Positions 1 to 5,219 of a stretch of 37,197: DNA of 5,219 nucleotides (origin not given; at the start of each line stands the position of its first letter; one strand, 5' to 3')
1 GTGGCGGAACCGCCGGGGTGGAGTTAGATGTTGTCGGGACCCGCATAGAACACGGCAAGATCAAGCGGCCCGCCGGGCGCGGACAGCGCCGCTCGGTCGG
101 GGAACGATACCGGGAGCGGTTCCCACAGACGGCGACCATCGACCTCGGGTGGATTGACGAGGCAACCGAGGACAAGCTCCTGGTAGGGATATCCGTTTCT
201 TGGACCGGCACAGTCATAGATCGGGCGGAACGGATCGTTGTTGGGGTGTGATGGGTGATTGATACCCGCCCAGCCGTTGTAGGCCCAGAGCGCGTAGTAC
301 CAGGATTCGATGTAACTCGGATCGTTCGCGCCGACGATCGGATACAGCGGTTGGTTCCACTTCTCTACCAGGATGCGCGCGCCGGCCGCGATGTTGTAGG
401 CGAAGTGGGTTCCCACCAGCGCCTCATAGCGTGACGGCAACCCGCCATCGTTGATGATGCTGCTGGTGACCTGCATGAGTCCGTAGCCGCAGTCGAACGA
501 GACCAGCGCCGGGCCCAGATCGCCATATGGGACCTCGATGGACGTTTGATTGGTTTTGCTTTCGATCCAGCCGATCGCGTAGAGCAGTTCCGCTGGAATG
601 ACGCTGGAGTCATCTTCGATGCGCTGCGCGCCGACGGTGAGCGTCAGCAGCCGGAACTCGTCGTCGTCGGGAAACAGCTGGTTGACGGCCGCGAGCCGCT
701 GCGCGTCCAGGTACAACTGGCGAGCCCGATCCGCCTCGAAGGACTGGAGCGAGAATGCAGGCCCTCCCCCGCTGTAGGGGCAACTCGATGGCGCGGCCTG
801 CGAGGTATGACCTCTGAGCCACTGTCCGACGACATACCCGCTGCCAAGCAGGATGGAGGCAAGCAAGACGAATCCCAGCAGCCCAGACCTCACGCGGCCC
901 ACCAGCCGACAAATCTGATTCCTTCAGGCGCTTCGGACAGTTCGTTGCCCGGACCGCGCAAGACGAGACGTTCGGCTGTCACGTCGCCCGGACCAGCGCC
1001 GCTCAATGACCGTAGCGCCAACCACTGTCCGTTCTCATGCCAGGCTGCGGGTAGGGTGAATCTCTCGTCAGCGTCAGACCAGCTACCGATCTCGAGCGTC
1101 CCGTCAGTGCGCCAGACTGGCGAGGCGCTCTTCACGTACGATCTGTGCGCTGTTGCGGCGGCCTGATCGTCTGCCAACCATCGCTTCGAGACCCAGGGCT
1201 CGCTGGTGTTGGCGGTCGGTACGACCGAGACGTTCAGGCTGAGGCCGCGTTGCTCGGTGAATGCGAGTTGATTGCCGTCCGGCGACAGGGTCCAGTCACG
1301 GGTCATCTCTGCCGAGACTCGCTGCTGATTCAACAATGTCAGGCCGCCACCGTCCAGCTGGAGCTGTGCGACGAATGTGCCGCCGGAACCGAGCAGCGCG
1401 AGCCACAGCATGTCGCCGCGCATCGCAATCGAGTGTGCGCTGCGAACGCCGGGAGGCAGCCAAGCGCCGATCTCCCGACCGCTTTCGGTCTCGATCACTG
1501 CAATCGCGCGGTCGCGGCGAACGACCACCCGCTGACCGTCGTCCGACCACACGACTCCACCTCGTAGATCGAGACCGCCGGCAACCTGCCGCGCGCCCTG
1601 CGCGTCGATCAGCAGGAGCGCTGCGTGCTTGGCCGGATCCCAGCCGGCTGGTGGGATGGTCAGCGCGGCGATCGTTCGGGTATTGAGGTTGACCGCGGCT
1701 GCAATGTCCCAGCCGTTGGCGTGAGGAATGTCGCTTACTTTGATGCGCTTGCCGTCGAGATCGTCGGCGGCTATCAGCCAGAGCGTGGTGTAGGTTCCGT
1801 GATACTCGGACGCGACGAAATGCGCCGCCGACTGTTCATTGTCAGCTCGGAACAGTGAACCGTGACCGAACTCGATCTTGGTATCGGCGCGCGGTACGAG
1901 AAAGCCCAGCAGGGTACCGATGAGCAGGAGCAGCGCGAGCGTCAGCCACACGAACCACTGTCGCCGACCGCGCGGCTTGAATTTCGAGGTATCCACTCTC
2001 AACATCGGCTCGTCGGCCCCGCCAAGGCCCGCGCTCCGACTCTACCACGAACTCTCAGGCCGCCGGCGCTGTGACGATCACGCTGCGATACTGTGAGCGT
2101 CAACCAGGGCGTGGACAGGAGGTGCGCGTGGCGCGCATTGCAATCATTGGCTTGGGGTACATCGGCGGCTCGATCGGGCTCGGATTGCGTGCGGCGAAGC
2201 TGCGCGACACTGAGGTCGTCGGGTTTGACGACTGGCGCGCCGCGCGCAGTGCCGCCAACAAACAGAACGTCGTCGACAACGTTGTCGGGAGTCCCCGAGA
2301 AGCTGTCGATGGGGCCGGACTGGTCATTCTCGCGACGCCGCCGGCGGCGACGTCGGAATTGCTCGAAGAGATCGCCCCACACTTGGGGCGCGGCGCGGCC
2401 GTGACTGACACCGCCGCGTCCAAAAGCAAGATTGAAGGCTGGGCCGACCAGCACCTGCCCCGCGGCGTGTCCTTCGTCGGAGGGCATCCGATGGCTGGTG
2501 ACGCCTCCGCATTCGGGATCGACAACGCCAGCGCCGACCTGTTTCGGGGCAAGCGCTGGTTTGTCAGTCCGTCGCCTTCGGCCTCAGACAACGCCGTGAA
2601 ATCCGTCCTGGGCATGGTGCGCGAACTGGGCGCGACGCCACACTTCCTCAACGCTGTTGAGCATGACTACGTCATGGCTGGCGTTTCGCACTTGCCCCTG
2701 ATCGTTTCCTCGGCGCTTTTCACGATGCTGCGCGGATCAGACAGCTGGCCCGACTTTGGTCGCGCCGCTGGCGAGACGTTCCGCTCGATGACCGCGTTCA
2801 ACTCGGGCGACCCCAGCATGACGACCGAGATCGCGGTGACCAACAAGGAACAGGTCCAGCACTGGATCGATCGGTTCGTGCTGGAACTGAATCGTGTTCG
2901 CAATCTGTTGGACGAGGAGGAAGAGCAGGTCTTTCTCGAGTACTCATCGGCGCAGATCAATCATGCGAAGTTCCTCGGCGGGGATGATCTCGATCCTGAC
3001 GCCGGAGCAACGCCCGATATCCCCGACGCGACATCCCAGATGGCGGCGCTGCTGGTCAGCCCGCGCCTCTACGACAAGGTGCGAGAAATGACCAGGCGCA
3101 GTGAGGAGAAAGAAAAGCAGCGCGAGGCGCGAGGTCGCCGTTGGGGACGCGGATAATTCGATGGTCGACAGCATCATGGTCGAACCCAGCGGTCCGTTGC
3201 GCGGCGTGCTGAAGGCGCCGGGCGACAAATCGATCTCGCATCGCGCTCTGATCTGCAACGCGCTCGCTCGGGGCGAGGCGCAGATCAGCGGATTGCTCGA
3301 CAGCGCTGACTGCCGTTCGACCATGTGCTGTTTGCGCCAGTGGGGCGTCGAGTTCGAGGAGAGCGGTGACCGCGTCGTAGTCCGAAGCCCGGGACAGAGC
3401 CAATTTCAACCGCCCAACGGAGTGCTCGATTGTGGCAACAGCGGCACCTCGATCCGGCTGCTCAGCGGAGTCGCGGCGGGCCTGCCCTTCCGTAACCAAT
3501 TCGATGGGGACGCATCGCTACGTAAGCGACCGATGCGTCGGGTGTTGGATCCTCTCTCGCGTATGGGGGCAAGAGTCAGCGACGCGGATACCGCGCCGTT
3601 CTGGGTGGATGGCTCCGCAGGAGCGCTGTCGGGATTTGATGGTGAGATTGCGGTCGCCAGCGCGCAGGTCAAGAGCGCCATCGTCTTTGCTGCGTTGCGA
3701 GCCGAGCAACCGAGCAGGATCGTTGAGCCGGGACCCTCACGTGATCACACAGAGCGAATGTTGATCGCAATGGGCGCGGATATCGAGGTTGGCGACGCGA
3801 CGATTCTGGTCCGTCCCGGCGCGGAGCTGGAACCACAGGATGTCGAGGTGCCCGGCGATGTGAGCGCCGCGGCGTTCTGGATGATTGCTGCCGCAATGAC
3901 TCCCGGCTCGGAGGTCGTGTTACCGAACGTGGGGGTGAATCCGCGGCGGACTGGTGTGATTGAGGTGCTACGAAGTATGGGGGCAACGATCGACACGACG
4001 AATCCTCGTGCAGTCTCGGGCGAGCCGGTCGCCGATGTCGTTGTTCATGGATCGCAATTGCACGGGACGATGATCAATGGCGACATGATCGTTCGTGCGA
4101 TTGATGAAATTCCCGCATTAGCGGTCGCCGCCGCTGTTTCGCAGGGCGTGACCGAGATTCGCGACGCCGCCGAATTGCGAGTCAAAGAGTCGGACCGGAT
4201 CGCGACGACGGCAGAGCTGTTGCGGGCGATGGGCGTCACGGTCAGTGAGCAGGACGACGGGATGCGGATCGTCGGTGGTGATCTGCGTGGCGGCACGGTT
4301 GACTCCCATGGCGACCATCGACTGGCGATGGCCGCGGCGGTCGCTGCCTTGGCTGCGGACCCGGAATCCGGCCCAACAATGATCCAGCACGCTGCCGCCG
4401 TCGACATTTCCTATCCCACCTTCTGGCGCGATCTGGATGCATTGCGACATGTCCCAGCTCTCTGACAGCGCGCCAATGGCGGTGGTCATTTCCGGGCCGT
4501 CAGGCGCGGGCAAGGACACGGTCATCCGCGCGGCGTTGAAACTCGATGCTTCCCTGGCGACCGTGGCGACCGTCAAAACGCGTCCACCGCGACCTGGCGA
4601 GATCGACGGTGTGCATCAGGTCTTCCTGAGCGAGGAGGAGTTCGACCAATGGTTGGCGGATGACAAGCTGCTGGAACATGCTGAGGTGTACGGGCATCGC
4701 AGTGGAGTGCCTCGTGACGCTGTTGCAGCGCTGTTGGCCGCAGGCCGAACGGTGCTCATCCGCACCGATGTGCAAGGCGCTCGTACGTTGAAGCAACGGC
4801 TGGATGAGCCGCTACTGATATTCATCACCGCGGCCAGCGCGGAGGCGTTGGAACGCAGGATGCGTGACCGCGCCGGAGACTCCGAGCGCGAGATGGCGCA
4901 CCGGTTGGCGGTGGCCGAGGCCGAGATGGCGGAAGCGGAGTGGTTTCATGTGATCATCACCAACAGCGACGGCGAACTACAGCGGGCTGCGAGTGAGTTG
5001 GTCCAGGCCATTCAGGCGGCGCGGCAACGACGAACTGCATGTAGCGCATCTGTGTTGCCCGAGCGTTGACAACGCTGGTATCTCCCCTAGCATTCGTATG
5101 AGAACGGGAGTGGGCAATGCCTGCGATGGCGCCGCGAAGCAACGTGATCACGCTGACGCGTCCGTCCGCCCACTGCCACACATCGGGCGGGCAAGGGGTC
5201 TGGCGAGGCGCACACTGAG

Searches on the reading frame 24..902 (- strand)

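Call 11: search_protein_families(library=pfam, proteins=[window:24-902:-], max_evalue=0.001)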
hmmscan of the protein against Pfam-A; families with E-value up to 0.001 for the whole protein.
window:24-902:- (292 aa): 1 family
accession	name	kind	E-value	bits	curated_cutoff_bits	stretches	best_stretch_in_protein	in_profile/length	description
PF01464.25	SLT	-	2.1e-05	24.5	21.3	1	101-211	11-97/117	Transglycosylase SLT domain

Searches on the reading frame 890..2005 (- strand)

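Call 11: search_protein_families(library=pfam, proteins=[window:890-2005:-], max_evalue=0.001)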
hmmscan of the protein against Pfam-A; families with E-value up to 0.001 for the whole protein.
window:890-2005:- (371 aa): 1 family
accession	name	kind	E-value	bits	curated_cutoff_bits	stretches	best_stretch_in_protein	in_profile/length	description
PF07676.18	PD40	-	5e-05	23.6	20.9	0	236-254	12-30/38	WD40-like Beta Propeller Repeat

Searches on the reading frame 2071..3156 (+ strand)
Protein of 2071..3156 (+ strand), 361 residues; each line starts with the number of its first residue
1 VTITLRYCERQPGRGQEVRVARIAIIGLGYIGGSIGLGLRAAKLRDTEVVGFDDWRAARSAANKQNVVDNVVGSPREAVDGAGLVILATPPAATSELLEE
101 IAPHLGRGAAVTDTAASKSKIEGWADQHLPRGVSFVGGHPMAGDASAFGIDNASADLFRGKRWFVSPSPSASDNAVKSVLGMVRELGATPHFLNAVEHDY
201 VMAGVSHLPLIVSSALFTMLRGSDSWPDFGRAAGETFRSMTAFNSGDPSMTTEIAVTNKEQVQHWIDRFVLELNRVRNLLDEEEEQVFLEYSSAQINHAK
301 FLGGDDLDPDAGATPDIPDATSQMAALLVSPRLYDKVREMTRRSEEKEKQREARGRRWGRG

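Call 11: search_protein_families(library=pfam, proteins=[window:2071-3156:+], max_evalue=0.001)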
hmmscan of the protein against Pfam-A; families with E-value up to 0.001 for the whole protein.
window:2071-3156:+ (361 aa): 6 families
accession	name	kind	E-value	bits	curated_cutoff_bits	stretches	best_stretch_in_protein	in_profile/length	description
PF02153.23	PDH_N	-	1e-26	93.7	26.5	1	44-188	9-150/154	Prephenate dehydrogenase, nucleotide-binding domain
PF20463.3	PDH_C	-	4.5e-16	59.5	22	1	196-291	3-99/102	Prephenate dehydrogenase, dimerization domain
PF03807.23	F420_oxidored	-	1.2e-08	35.9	21.6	1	22-116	1-93/94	NADP oxidoreductase coenzyme F420-dependent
PF03446.21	NAD_binding_2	-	0.00018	22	21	1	22-135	1-114/161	NAD binding domain of 6-phosphogluconate dehydrogenase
PF02558.23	ApbA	-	0.0005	20.1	22.2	1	23-111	1-96/150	Ketopantoate reductase PanE/ApbA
PF07991.19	KARI_N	-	0.00067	19.7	20.6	0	22-111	6-91/165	Acetohydroxy acid isomeroreductase, NADPH-binding domain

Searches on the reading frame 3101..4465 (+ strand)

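Call 11: search_protein_families(library=pfam, proteins=[window:3101-4465:+], max_evalue=0.001)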
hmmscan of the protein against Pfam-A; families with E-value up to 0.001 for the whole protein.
window:3101-4465:+ (454 aa): 1 family
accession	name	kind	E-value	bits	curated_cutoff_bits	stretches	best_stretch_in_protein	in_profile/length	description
PF00275.25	EPSP_synthase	-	8.3e-115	384.3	22.8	1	27-445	1-417/417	EPSP synthase (3-phosphoshikimate 1-carboxyvinyltransferase)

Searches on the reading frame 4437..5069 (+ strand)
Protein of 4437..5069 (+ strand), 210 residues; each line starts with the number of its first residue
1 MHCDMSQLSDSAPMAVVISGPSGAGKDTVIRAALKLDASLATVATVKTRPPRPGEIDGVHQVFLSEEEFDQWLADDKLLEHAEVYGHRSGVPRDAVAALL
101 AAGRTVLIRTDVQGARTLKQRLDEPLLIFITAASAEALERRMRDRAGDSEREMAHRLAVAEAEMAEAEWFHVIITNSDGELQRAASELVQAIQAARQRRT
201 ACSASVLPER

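Call 11: search_protein_families(library=pfam, proteins=[window:4437-5069:+], max_evalue=0.001)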
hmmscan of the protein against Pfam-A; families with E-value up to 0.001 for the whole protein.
window:4437-5069:+ (210 aa): 1 family
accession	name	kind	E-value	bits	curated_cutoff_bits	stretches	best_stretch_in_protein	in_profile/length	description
PF00625.27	Guanylate_kin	-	2e-33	116.1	25.2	1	15-194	4-181/182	Guanylate kinase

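Call 90: search_protein_families(library=ncbifam, proteins=[window:4437-5069:+], max_evalue=0.001)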
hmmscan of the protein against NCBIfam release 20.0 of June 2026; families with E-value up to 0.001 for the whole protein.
window:4437-5069:+ (210 aa): 6 families
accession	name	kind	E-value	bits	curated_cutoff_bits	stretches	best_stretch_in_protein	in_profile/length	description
NF011325.0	PRK14738.1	equivalog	1.5e-51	174.6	263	1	7-199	7-198/206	guanylate kinase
TIGR03263.1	guanyl_kin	equivalog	1.4e-48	164.9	160.45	1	16-193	4-179/180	guanylate kinase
NF011324.0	PRK14737.1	equivalog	4.6e-31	108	318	1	12-191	4-181/187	guanylate kinase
TIGR02322.1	phosphon_PhnN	equivalog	8.3e-20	71.2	156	1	16-194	4-178/179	phosphonate metabolism protein/1,5-bisphosphokinase (PRPP-forming) PhnN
NF007485.0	PRK10078.1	equivalog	2e-13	50.5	153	1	18-202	7-185/186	ribose 1,5-bisphosphokinase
NF003122.0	PRK04040.1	equivalog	0.00072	19.1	155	0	123-193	110-188/189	adenylate kinase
